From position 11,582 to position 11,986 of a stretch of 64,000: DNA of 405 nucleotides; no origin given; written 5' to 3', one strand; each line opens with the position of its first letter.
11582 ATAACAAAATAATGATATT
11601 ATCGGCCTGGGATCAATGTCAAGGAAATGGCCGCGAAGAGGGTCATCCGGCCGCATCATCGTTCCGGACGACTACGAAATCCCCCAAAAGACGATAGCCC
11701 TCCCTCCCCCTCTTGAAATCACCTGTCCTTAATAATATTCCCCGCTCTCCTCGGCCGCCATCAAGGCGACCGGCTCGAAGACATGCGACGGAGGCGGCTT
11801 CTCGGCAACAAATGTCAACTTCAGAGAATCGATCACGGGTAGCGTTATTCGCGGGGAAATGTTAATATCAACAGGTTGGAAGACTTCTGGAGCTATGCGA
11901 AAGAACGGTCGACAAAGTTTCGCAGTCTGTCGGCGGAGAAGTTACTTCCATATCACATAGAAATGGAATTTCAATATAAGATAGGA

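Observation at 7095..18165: Three copies of an intergenic repeat in the polysaccharide locus, each keeping a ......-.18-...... promoter aimed at a downstream biosynthesis operon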

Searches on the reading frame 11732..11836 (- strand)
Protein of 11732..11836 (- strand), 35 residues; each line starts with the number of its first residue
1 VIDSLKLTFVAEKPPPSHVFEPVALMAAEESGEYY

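Call 67: search_protein_representatives(alignment_id=A5)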
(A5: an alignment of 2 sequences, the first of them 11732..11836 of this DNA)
Query: 2 sequences, 35 profile positions. Proteins with E-value up to 0.001 (for the whole library): 507; up to 1e-10: 93; up to 1e-30: 0. The best 150 are listed.
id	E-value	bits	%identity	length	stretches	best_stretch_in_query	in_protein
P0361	2.5e-17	78.6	-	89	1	1-35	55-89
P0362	3.9e-17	77.9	-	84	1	3-35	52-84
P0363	9.0e-17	76.8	-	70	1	1-35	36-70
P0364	1.4e-16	76.2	-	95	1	1-34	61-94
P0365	1.9e-16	75.7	-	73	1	1-35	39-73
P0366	3.1e-16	75.1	-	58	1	1-35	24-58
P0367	5.9e-16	74.2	-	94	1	1-35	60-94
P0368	1.1e-15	73.4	-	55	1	2-35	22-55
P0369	1.7e-15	72.7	-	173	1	1-35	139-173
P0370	2.2e-15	72.3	-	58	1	1-35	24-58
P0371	2.4e-15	72.2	-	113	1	1-35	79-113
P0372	2.5e-15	72.2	-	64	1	1-35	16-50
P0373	3.0e-15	71.9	-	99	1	1-34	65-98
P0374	3.8e-15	71.6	-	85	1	1-35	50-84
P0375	5.9e-15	71.0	-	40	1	8-34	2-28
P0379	1.1e-14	70.1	-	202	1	1-35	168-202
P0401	2.7e-13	65.7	-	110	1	2-35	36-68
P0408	7.2e-13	64.3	-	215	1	2-34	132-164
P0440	1.5e-11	60.1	-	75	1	2-30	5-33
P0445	3.5e-11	58.9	-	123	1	5-34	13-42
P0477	6.9e-10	54.8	-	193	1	4-32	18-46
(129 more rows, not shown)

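Call 69: search_protein_families(library=pfam, proteins=[P0379, P0408, P0361, P0371], max_evalue=0.01)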
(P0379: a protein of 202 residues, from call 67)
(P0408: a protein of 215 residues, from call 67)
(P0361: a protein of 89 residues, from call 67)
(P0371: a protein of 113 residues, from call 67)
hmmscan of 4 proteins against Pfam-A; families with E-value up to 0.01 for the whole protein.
P0379 (202 aa): 3 families
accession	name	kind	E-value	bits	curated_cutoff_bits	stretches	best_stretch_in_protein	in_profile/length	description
PF14319.11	Zn_Tnp_IS91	-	2.2e-09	37.6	26.3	1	2-44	50-90/90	Transposase zinc-binding domain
PF04986.18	Y2_Tnp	-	4.3e-07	30.6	20.9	1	64-101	142-179/183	Putative transposase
PF13005.12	zf-IS66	-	0.0011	19.8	27.3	0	145-156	3-14/46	zinc-finger binding domain of transposase IS66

P0408 (215 aa): 2 families
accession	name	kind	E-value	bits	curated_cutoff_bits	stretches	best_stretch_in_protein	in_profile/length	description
PF04986.18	Y2_Tnp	-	1.2e-05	25.8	20.9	1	26-64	141-179/183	Putative transposase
PF24905.1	TTC3_9th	-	0.0093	16.2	27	0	27-50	32-55/60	TTC3, helical domain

P0361 (89 aa): 0 families

P0371 (113 aa): 0 families

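Call 72: search_dna_similar(query=P0379, collection=plasmids, mode=protein, max_rows=25)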
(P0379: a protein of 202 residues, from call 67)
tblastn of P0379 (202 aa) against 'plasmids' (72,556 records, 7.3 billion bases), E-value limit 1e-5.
Records with a match: 4978; places in all: 7094; records where one place covers at least 80% of the query: 20.
Best place of each record, by identity: <60% 4978.
By first word of the organism name: Escherichia 1621; Klebsiella 1302; Salmonella 699; Enterobacter 313; Acinetobacter 241; Citrobacter 183; Providencia 84; Pseudomonas 72; Vibrio 55; Proteus 49; and 60 more.
By predicted mobility (MOB-suite, as given by PLSDB): conjugative 3635; non-mobilizable 728; mobilizable 615.
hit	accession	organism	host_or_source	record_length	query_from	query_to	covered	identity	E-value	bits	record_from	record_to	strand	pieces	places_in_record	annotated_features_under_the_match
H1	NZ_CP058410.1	Trichlorobacter lovleyi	whole genome,river sediment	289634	1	182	90%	45.2%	2e-21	182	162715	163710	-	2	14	transposase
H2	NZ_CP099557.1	Aliarcobacter cryaerophilus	Chicken meat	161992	4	173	82%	37.2%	6e-13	142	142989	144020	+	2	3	transposase zinc-binding domain-containing protein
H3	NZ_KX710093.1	Leclercia adecarboxylata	-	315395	4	173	82%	37.2%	7e-13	141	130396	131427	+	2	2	transposase zinc-binding domain-containing protein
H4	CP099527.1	Providencia stuartii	-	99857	4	173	84%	35.6%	8e-13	143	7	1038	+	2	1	none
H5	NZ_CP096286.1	Providencia sp. PROV279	Clinical or host-associated ...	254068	4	173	84%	35.6%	9e-13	143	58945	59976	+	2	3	transposase zinc-binding domain-containing protein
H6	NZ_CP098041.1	Providencia rettgeri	Homo sapiens,urine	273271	4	173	84%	35.6%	9e-13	143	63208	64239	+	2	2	transposase zinc-binding domain-containing protein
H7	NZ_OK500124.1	Providencia rettgeri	-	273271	4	173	84%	35.6%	9e-13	143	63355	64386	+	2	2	transposase zinc-binding domain-containing protein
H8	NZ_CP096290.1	Providencia sp. PROV277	Clinical or host-associated ...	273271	4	173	84%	35.6%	9e-13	143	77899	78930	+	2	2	transposase zinc-binding domain-containing protein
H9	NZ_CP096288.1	Providencia sp. PROV278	Clinical or host-associated ...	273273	4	173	84%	35.6%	9e-13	143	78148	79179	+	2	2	transposase zinc-binding domain-containing protein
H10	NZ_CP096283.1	Providencia sp. PROV280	Clinical or host-associated ...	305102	4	173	84%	35.6%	9e-13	143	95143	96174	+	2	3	transposase zinc-binding domain-containing protein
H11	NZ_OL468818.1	Pseudomonas aeruginosa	-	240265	4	173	84%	35.6%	9e-13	143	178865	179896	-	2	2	transposase zinc-binding domain-containing protein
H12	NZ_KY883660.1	Pseudomonas putida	-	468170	4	173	84%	35.6%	9e-13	143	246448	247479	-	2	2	transposase zinc-binding domain-containing protein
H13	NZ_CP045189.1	Escherichia coli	pig manure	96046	4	173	84%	35.1%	2e-12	141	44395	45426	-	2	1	transposase zinc-binding domain-containing protein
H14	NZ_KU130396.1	Escherichia coli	-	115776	4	173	84%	35.1%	2e-12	141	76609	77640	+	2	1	IS91 family transposase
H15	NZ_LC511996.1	Enterobacter hormaechei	Homo sapiens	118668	4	173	84%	35.1%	2e-12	141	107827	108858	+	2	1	IS91 family transposase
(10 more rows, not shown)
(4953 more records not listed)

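Call 83: get_annotated_region(hit=H1, flank=1500)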
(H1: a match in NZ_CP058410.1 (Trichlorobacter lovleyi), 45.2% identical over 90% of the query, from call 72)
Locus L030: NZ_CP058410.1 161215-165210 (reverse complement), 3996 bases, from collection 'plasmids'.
description: Trichlorobacter lovleyi strain IAE plasmid pIAE1, complete sequence
organism: Trichlorobacter lovleyi (NCBI taxid 313985)
taxonomy: Bacteria; Thermodesulfobacteriota; Desulfuromonadia; Geobacterales; Geobacteraceae; Trichlorobacter; Trichlorobacter lovleyi
host: -; source: whole genome,river sediment; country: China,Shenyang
typing (MOB-suite, as given by PLSDB): non-mobilizable; mating-pair formation MPF_T
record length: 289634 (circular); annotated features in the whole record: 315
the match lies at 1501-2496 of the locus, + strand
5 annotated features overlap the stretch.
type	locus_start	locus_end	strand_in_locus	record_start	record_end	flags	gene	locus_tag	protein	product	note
CDS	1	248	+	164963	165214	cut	-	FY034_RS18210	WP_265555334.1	type II toxin-antitoxin system prevent-host-death family antitoxin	GO:0008219 - cell death [Evidence IEA]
CDS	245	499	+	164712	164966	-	-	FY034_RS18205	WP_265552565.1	Txe/YoeB family addiction module toxin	GO:0008219 - cell death [Evidence IEA]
CDS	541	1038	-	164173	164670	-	-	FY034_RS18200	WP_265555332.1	alpha/beta hydrolase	-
CDS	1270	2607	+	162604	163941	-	-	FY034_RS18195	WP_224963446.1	transposase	GO:0006313 - DNA transposition [Evidence IEA]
CDS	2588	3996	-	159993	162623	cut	-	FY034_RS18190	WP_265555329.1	UvrD-helicase domain-containing protein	-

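Call 88: list_cluster_members(proteins=[P0379, P0408, P0361, P0362, P0371, P0445, P0440, P0401, P0477, P0369])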
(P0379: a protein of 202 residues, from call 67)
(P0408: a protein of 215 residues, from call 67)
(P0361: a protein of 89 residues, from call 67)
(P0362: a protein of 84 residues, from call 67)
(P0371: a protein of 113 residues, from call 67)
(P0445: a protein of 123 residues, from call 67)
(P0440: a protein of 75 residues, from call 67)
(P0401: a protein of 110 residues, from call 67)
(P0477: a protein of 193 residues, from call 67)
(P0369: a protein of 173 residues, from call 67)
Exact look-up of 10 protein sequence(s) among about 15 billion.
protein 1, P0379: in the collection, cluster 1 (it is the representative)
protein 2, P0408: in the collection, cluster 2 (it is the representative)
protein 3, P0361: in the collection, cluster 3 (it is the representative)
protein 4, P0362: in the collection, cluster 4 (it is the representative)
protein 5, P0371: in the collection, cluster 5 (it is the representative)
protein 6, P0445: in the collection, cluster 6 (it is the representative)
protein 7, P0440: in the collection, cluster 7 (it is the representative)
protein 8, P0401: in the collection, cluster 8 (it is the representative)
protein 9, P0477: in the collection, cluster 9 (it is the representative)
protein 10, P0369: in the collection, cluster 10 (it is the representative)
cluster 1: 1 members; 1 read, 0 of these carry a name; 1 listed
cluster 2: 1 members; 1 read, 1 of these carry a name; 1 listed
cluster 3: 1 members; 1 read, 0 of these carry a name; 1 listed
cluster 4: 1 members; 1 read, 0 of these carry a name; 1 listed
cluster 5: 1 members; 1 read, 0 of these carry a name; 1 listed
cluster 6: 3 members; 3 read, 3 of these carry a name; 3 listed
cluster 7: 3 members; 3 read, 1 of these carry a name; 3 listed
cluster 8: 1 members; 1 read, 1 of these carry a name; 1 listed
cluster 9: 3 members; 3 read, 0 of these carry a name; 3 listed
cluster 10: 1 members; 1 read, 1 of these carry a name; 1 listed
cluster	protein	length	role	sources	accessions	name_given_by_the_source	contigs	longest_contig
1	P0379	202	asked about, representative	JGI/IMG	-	-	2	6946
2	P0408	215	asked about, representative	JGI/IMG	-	hypothetical protein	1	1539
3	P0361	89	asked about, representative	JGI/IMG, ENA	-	-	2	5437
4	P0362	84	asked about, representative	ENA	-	-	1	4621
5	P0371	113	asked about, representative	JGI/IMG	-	-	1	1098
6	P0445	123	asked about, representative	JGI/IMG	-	hypothetical protein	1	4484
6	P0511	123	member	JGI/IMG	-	hypothetical protein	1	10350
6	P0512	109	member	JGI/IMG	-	hypothetical protein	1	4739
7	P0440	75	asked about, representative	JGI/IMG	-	hypothetical protein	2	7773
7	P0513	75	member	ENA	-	-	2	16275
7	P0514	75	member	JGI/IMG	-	-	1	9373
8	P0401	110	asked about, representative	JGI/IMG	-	hypothetical protein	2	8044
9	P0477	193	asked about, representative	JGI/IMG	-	-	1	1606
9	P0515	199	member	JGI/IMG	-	-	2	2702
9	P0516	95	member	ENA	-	-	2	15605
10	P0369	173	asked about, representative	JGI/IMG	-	hypothetical protein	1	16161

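Call 95: search_protein_families(library=ncbifam, max_evalue=0.01, proteins=[P0379, P0408, P0369, P0364])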
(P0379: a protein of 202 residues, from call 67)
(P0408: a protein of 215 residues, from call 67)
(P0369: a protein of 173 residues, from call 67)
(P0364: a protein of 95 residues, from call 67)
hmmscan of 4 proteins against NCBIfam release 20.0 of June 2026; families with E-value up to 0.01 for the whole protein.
P0379 (202 aa): 2 families
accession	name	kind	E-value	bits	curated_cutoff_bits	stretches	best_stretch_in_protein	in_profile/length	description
NF033538.2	transpos_IS91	equivalog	6.4e-27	94.5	125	2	68-151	276-355/356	IS91 family transposase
NF052416.1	ISCR_clade_Ia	exception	7.5e-18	64.3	925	2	2-61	93-152/509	ISCR element clade Ia family transposase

P0408 (215 aa): 3 families
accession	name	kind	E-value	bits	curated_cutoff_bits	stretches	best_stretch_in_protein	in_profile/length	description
NF033538.2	transpos_IS91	equivalog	1.2e-12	47.6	125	1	28-114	273-355/356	IS91 family transposase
NF052416.1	ISCR_clade_Ia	exception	1.5e-06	27.1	925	1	56-137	395-489/509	ISCR element clade Ia family transposase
NF033497.1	rubre_like_arch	subfamily_domain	0.0065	16.2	32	0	104-117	14-27/34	rubrerythrin-like domain-containing protein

P0369 (173 aa): 0 families

P0364 (95 aa): 0 families
